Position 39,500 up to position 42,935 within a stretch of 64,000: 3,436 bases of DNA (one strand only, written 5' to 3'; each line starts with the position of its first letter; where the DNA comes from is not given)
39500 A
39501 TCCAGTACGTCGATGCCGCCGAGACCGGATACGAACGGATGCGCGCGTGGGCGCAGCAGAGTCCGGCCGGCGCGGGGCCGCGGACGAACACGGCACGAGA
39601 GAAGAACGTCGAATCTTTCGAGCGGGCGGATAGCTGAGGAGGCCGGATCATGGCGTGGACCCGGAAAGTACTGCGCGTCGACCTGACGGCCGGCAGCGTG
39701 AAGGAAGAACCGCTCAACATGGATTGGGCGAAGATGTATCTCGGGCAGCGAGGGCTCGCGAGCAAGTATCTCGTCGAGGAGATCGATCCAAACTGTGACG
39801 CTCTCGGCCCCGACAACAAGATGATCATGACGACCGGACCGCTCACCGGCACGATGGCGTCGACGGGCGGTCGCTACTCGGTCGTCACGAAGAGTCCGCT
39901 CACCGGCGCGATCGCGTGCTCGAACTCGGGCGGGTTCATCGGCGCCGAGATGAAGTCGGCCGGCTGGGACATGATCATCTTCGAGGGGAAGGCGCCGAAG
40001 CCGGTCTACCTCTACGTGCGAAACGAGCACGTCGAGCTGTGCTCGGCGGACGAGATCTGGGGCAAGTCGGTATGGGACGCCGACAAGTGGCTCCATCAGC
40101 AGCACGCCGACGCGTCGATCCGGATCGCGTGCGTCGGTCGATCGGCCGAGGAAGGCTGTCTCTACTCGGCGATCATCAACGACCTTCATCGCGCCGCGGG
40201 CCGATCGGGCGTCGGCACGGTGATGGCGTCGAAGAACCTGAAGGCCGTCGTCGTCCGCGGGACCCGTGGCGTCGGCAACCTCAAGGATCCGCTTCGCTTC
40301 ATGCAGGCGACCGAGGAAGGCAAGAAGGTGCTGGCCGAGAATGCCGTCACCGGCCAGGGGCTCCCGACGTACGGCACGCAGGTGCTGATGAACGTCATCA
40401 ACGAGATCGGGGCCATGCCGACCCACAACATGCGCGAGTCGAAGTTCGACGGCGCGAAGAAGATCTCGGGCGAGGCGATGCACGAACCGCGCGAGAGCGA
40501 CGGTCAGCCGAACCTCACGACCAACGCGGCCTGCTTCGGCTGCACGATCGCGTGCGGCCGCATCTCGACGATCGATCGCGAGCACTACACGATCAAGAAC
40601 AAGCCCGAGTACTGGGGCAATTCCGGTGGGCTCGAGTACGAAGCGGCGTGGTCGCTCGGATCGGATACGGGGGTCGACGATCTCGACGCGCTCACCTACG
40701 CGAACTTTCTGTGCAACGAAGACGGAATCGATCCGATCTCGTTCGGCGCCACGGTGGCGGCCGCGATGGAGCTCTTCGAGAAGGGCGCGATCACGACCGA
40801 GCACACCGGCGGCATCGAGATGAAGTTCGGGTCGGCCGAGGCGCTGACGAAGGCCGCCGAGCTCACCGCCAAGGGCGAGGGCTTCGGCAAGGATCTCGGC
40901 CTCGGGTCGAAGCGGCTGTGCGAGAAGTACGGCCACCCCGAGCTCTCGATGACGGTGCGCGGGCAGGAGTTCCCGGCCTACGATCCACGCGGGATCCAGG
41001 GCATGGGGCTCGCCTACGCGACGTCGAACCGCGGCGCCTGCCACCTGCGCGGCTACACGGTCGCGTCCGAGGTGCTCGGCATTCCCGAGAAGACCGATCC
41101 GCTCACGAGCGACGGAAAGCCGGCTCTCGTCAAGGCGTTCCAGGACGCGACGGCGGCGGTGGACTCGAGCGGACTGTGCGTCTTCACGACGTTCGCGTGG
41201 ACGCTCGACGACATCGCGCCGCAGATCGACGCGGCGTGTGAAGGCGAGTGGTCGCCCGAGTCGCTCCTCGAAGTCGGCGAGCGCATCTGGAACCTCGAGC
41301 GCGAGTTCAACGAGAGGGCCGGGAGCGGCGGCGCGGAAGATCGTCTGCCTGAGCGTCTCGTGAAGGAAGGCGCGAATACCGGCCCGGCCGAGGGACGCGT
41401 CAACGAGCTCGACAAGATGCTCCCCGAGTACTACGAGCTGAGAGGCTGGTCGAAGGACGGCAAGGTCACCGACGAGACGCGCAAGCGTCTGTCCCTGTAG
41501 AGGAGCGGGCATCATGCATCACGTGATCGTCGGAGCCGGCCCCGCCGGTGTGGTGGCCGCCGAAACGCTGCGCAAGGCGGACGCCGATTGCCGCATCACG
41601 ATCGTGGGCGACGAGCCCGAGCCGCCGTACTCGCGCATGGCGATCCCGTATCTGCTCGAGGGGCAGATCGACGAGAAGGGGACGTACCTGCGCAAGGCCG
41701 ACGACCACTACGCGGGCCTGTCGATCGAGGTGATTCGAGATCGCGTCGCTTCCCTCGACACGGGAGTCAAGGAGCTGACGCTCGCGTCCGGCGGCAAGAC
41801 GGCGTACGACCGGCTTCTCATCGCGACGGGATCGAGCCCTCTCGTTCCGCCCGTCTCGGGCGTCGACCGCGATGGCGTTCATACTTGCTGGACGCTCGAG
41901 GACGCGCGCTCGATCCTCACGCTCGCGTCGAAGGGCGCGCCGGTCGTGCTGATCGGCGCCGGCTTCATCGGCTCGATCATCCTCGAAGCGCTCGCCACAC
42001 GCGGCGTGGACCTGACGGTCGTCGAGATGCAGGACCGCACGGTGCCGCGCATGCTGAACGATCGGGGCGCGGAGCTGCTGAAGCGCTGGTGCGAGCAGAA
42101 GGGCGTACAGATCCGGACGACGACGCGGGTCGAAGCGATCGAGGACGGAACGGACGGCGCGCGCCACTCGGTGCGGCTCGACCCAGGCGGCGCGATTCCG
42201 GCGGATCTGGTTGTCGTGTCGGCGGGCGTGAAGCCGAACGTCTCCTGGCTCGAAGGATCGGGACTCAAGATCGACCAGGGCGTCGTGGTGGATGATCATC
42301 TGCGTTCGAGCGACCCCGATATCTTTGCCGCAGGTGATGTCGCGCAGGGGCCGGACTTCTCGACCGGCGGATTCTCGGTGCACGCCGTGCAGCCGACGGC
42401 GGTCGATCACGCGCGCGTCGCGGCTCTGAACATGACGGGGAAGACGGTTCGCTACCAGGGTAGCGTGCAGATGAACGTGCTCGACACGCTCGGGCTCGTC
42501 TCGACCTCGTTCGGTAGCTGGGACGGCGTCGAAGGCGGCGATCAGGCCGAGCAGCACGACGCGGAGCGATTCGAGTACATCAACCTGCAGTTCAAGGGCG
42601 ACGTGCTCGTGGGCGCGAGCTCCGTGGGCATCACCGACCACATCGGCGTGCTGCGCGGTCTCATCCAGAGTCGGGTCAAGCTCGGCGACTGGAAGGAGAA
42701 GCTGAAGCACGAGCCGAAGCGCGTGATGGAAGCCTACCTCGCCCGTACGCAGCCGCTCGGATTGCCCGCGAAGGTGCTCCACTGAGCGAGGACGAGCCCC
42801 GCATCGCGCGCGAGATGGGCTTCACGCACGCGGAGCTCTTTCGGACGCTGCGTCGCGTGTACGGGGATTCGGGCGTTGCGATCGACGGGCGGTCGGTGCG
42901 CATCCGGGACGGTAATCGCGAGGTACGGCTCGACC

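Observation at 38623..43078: Complete Aromatoleum-type tungsten aldehyde oxidoreductase operon in an apparently non-proteobacterial genome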

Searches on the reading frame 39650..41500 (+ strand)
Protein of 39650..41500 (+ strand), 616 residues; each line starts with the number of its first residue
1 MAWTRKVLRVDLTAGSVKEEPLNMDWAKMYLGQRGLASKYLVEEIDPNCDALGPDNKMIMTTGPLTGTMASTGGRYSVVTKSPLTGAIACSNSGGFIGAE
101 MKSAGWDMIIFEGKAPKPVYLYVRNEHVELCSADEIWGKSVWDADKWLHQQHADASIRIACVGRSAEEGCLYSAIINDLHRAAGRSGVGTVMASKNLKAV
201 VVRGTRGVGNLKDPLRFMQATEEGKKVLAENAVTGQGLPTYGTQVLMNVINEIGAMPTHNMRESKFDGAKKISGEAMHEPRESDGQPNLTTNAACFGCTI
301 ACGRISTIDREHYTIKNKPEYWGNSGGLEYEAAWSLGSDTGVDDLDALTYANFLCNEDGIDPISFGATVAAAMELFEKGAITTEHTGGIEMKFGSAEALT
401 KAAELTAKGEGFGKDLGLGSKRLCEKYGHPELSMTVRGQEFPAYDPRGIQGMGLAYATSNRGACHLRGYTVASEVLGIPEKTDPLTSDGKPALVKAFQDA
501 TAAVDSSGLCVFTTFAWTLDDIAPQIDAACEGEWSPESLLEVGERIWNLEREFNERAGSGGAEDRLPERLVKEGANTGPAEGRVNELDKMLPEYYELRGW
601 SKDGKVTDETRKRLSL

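Call 5: search_protein_families(library=pfam, proteins=[window:39650-41500:+])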
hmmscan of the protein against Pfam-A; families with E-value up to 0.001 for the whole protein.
window:39650-41500:+ (616 aa): 2 families
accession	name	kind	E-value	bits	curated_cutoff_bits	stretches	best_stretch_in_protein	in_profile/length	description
PF01314.23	AFOR_C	-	1.4e-139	466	27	1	220-616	2-385/385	Aldehyde ferredoxin oxidoreductase, domains 2 & 3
PF02730.20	AFOR_N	-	1.3e-76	257.2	29.8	1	6-205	2-199/199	Aldehyde ferredoxin oxidoreductase, N-terminal domain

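Call 6: search_protein_families(library=ncbifam, proteins=[window:39650-41500:+])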
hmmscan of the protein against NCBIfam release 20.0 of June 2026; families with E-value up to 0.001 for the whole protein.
window:39650-41500:+ (616 aa): 2 families
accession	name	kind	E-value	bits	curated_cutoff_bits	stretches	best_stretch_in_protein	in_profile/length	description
NF007354.0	PRK09849.1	equivalog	8.8e-51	173.3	868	1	2-210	7-212/703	aldehyde ferredoxin oxidoreductase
NF040818.1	GAPOR_Arch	equivalog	2.5e-10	39.3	1300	1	7-129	5-124/654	glyceraldehyde-3-phosphate:ferredoxin oxidoreductase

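Call 7: search_solved_structures(query=window:39650-41500:+, show_alignments=1)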
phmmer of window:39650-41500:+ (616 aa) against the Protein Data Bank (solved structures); distinct sequences matched with E-value up to 0.001: 9.
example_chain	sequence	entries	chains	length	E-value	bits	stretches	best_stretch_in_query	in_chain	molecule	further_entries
8c0z_A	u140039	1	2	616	5.3e-291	969.9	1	1-616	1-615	Aldehyde:ferredoxin oxidoreductase,tungsten-containing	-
9mqx_D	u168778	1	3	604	2.8e-203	680.2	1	4-614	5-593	Aldehyde:ferredoxin oxidoreductase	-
1aor_A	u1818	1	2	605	5.8e-173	580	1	6-614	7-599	ALDEHYDE FERREDOXIN OXIDOREDUCTASE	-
9g7j_A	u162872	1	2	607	1.5e-170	572.1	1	4-616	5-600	Aldehyde ferredoxin oxidoreductase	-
9q1t_A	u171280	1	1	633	8.9e-118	397.8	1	6-613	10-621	Tungsten-dependent aldehyde oxidoreductase WOR83 from Haloferax volcanii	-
1b25_A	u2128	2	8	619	2.7e-70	240.9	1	2-616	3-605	PROTEIN (FORMALDEHYDE FERREDOXIN OXIDOREDUCTASE) | FORMALDEHYDE FERREDOXIN OXIDOREDUCTASE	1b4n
6x6u_A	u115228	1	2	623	4.6e-45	157.6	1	2-612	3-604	Formaldehyde:ferredoxin oxidoreductase wor5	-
6x1o_A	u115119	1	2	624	4.6e-45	157.6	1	2-612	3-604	Formaldehyde:ferredoxin oxidoreductase wor5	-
4z3w_A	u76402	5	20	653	3.4e-41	144.8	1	3-383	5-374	Benzoyl-CoA reductase, putative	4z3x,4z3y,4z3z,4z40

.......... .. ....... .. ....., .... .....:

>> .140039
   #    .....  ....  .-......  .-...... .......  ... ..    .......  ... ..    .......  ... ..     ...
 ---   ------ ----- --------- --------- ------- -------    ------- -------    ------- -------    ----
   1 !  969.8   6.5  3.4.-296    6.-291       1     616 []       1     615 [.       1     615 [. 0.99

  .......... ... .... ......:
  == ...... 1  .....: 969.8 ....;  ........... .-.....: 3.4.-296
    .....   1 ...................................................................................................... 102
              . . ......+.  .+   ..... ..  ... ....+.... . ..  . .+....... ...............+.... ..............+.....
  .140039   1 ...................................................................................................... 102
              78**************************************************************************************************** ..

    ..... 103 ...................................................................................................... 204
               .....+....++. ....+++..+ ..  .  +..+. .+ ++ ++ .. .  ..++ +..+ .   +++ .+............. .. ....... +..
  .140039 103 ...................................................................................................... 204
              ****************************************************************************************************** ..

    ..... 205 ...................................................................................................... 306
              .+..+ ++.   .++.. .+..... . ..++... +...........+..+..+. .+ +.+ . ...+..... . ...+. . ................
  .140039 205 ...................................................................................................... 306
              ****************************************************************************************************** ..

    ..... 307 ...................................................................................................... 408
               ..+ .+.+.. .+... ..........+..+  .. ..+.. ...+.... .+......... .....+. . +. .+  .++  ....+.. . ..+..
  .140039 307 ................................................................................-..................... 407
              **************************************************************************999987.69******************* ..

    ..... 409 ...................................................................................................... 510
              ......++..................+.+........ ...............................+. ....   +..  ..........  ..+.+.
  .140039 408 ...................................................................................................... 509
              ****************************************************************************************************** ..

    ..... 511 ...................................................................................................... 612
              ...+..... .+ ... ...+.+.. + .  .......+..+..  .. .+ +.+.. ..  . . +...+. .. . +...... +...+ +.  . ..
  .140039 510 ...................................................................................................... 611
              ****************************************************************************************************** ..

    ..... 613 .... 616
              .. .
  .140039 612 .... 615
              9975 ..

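Call 10: find_related_loci(query=window:39650-41500:+, collection=genome_contigs, flank=6000)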
Query window:39650-41500:+ (616 aa) in genome_contigs; peptide patterns used: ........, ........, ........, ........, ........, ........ (x = any residue, [..] = any of these).
600 stretches matched a pattern (row limit reached: there are more); 596 encode a relative of the query (tblastn E <= 1e-3); the best 80 are kept; 80 distinct loci.
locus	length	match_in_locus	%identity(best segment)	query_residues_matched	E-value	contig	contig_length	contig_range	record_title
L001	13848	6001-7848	81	1-616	0e+0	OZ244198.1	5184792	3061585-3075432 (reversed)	MAG: Arenicellales bacterium isolate acf98f22-c3a9-4478-9d88-117e57475e35 genome assembly, chromosome: 1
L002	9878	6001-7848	79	1-616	0e+0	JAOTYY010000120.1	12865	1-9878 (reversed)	MAG: Gammaproteobacteria bacterium isolate 21_Jan_SF_Bin59 21_Jan_SF_Bin59_scaffold_3583_c1, whole genome shotgun sequen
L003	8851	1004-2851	80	1-616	0e+0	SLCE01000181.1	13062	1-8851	MAG: Ectothiorhodospiraceae bacterium isolate CSSed162cmB_49 CSSed16-2cmB-15113, whole genome shotgun sequence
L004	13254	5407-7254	79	1-616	0e+0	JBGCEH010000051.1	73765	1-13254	MAG: Granulosicoccus sp. isolate SGMAG-52 contig51, whole genome shotgun sequence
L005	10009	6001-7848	79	1-616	0e+0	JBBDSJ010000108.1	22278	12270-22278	MAG: Gammaproteobacteria bacterium isolate LejiaC_53_47 Lejia_C_5406_length_22278_cov_28, whole genome shotgun sequence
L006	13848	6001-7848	79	1-616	0e+0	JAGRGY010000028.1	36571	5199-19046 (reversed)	MAG: Gammaproteobacteria bacterium isolate HKST-UBA186 2011-04-20_1_(paired)_contig_12324, whole genome shotgun sequence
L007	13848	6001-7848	81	1-616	0e+0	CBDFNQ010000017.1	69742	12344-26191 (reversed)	MAG: Gammaproteobacteria bacterium isolate 82f50fbc-aeb5-4c25-aad8-d745897ec859 genome assembly, contig: contig_17, whol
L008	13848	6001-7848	78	1-616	0e+0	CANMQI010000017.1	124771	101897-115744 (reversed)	uncultured Granulosicoccus sp. isolate 3-2093-J.fasta genome assembly, contig: NODE_17, whole genome shotgun sequence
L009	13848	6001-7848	79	1-616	0e+0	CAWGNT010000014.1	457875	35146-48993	MAG: uncultured Gammaproteobacteria bacterium isolate MFD05684.bin.1.156 genome assembly, contig: contig_39458, whole ge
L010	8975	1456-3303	80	1-616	0e+0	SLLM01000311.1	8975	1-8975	MAG: Ectothiorhodospiraceae bacterium isolate CSSed165cm_312 CSSed16-5cm-31923, whole genome shotgun sequence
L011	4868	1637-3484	79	1-616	0e+0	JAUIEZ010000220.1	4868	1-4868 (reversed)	MAG: Gammaproteobacteria bacterium isolate 8_bin.56 NODE_15084_length_4868_cov_0.832525, whole genome shotgun sequence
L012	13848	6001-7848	79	1-616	0e+0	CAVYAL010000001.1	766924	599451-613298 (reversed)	MAG: uncultured Gammaproteobacteria bacterium isolate MFD09779.bin.1.345 genome assembly, contig: contig_17078, whole ge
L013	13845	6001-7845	79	1-616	0e+0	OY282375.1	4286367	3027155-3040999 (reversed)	MAG: uncultured Candidatus Entotheonella sp. genome assembly, chromosome: 1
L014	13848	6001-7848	78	1-616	0e+0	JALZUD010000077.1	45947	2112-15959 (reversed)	MAG: Granulosicoccus sp. isolate g1_MAG_00002 g1_MAG_00002_000000000077, whole genome shotgun sequence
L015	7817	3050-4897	79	1-616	0e+0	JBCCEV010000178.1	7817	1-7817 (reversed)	MAG: Pseudomonadota bacterium isolate P01_B01_bin.115 k141_277718_length_7817_cov_29.6464, whole genome shotgun sequence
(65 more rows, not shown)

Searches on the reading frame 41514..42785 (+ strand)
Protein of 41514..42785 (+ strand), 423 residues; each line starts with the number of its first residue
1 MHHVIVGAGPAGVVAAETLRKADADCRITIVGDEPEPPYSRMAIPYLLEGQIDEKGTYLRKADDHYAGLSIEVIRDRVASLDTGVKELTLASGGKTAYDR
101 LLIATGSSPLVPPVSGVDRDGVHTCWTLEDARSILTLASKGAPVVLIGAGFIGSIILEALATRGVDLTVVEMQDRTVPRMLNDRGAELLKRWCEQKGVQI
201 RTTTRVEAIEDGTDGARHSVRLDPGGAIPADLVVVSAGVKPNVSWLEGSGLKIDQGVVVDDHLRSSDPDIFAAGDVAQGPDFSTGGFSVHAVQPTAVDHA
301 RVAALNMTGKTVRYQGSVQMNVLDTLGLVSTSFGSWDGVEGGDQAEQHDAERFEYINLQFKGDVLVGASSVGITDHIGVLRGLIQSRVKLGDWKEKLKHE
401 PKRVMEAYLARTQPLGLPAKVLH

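Call 5: search_protein_families(library=pfam, proteins=[window:41514-42785:+])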
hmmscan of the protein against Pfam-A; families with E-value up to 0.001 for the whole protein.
window:41514-42785:+ (423 aa): 11 families
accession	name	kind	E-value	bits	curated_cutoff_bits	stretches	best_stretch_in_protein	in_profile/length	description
PF07992.20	Pyr_redox_2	-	7.8e-57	193.3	26.1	1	2-281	2-282/291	Pyridine nucleotide-disulphide oxidoreductase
PF00070.33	Pyr_redox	-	4.7e-17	62.7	22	1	144-222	2-79/82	Pyridine nucleotide-disulphide oxidoreductase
PF13454.12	NAD_binding_9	-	2.9e-11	44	21.8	0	4-39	1-36/155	FAD-NAD(P)-binding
PF01266.30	DAO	-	1.8e-10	41.3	27.9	1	188-250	154-214/353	FAD dependent oxidoreductase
PF13450.12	NAD_binding_8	-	2e-09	38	21.9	1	5-31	1-25/68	NAD(P)-binding Rossmann-like domain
PF03486.20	HI0933_like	-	1.2e-08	35.1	50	0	186-313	112-221/244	HI0933-like protein Rossmann domain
PF01494.25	FAD_binding_3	-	2.2e-07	30.8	22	0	4-28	5-29/349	FAD binding domain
PF04820.20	Trp_halogenase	-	2.5e-06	27.1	21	0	186-240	161-214/458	Tryptophan halogenase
PF05834.18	Lycopene_cycl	-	3.8e-06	26.7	23.4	0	185-269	89-170/380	Lycopene cyclase protein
PF13738.12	Pyr_redox_3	-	2.5e-05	24.1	30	0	4-24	1-21/305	Pyridine nucleotide-disulphide oxidoreductase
PF03435.24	Sacchrp_dh_NADP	-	0.00041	21.1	25.1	0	144-182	1-41/129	Saccharopine dehydrogenase NADP binding domain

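Call 6: search_protein_families(library=ncbifam, proteins=[window:41514-42785:+])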
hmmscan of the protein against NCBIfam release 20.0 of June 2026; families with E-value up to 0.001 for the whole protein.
window:41514-42785:+ (423 aa): 72 families (the best 25 are shown)
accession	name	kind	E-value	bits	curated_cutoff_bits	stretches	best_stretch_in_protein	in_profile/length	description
NF045765.1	PhenlGlyoxDHPadH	equivalog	8.1e-85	285.2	475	1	2-409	4-411/416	NADH-dependent phenylglyoxylate dehydrogenase subunit epsilon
TIGR02374.1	nitri_red_nirB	equivalog_domain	1.5e-60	205.5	578.35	1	4-397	2-395/794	nitrite reductase large subunit NirB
NF041682.1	ant_diox_AndAa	equivalog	1.3e-52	178.9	650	1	2-390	5-390/406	anthranilate 1,2-dioxygenase system ferredoxin--NAD(+) reductase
NF042949.2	3PPDioc_HcaD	equivalog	3.9e-48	164.1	450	1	3-389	4-383/386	3-phenylpropionate/cinnamic acid dioxygenase ferredoxin--NAD(+) reductase subunit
TIGR03385.1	CoA_CoA_reduc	equivalog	1e-45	156.4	578.8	1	4-328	3-334/439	CoA-disulfide reductase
NF007123.0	PRK09564.1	equivalog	1.2e-41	142.9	458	1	1-328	1-335/444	CoA-disulfide reductase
NF003437.0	PRK04965.1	equivalog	1.2e-37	129.9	392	1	4-278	6-276/378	NADH:flavorubredoxin reductase NorW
NF011565.0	PRK14989.1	subfamily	2.6e-37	128.3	883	1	4-395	7-398/847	nitrite reductase large subunit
NF007286.0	PRK09754.1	equivalog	3.1e-37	128.3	447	1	4-387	7-382/400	phenylpropionate dioxygenase ferredoxin reductase subunit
NF046103.1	NOXase_Strep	equivalog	7.3e-30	104.3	600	1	4-333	3-339/442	H2O-forming NADH oxidase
TIGR01350.1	lipoamide_DH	equivalog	8.5e-29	100.6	408.8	1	95-282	129-314/461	dihydrolipoyl dehydrogenase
TIGR02053.1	MerA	equivalog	4.7e-27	95.1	454.45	1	85-310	116-331/465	mercury(II) reductase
NF004991.0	PRK06370.1-3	subfamily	7.4e-26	90.7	620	1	93-279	160-344/509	FAD-containing oxidoreductase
TIGR03169.1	Nterm_to_SelD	hypoth_equivalog_domain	1.9e-23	83.4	310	1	4-285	3-290/365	pyridine nucleotide-disulfide oxidoreductase family protein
NF010037.0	PRK13512.1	equivalog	1.3e-22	80.3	394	1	4-280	5-282/438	CoA-disulfide reductase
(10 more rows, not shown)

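Call 9: search_solved_structures(query=window:41514-42785:+, show_alignments=1)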
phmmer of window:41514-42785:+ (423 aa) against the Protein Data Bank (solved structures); distinct sequences matched with E-value up to 0.001: 166 (the best 60 are shown).
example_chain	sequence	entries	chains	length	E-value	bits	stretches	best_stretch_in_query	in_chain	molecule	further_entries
8c0z_E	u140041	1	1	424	2.9e-137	461.5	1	1-416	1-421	Similar to ferredoxin:NADH oxidoreductases or NADH oxidases,potential subunit of aldehyde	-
6pfz_D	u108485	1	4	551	4.3e-47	164.4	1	1-334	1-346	NADH oxidase (NoxA-3)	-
3fg2_P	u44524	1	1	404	8.4e-36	127.3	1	4-317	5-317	Putative rubredoxin reductase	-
3lxd_A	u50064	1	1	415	1.2e-35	126.8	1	4-346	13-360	FAD-dependent pyridine nucleotide-disulphide oxidoreductase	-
6ruz_A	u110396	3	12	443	6.6e-35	124.3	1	4-329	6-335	NADH oxidase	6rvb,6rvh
1q1r_A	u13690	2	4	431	4.9e-33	118.2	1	4-315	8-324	Putidaredoxin reductase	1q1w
3lb8_A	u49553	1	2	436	5.1e-33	118.1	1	4-315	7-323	Putidaredoxin reductase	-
3iwa_A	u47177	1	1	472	4.5e-32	115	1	2-319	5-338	FAD-dependent pyridine nucleotide-disulphide oxidoreductase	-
5er0_A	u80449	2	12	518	6.5e-32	114.5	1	4-323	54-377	NADH oxidase | NAD(FAD)-dependent dehydrogenase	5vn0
2cdu_A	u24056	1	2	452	2.3e-31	112.6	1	74-330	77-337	NADPH OXIDASE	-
6tuk_B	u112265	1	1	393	1.6e-30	109.8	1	4-278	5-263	Putative oxidoreductase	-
3cgb_A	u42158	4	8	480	3.5e-30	108.7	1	1-329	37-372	Pyridine nucleotide-disulfide oxidoreductase, class I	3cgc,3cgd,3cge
2gr3_A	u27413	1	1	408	1.6e-29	106.6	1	4-383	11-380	ferredoxin reductase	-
5voh_A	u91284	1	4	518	1.9e-29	106.3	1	4-323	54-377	NADH oxidase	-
4h4t_A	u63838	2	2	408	2.5e-29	105.9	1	4-382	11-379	Biphenyl dioxygenase ferredoxin reductase subunit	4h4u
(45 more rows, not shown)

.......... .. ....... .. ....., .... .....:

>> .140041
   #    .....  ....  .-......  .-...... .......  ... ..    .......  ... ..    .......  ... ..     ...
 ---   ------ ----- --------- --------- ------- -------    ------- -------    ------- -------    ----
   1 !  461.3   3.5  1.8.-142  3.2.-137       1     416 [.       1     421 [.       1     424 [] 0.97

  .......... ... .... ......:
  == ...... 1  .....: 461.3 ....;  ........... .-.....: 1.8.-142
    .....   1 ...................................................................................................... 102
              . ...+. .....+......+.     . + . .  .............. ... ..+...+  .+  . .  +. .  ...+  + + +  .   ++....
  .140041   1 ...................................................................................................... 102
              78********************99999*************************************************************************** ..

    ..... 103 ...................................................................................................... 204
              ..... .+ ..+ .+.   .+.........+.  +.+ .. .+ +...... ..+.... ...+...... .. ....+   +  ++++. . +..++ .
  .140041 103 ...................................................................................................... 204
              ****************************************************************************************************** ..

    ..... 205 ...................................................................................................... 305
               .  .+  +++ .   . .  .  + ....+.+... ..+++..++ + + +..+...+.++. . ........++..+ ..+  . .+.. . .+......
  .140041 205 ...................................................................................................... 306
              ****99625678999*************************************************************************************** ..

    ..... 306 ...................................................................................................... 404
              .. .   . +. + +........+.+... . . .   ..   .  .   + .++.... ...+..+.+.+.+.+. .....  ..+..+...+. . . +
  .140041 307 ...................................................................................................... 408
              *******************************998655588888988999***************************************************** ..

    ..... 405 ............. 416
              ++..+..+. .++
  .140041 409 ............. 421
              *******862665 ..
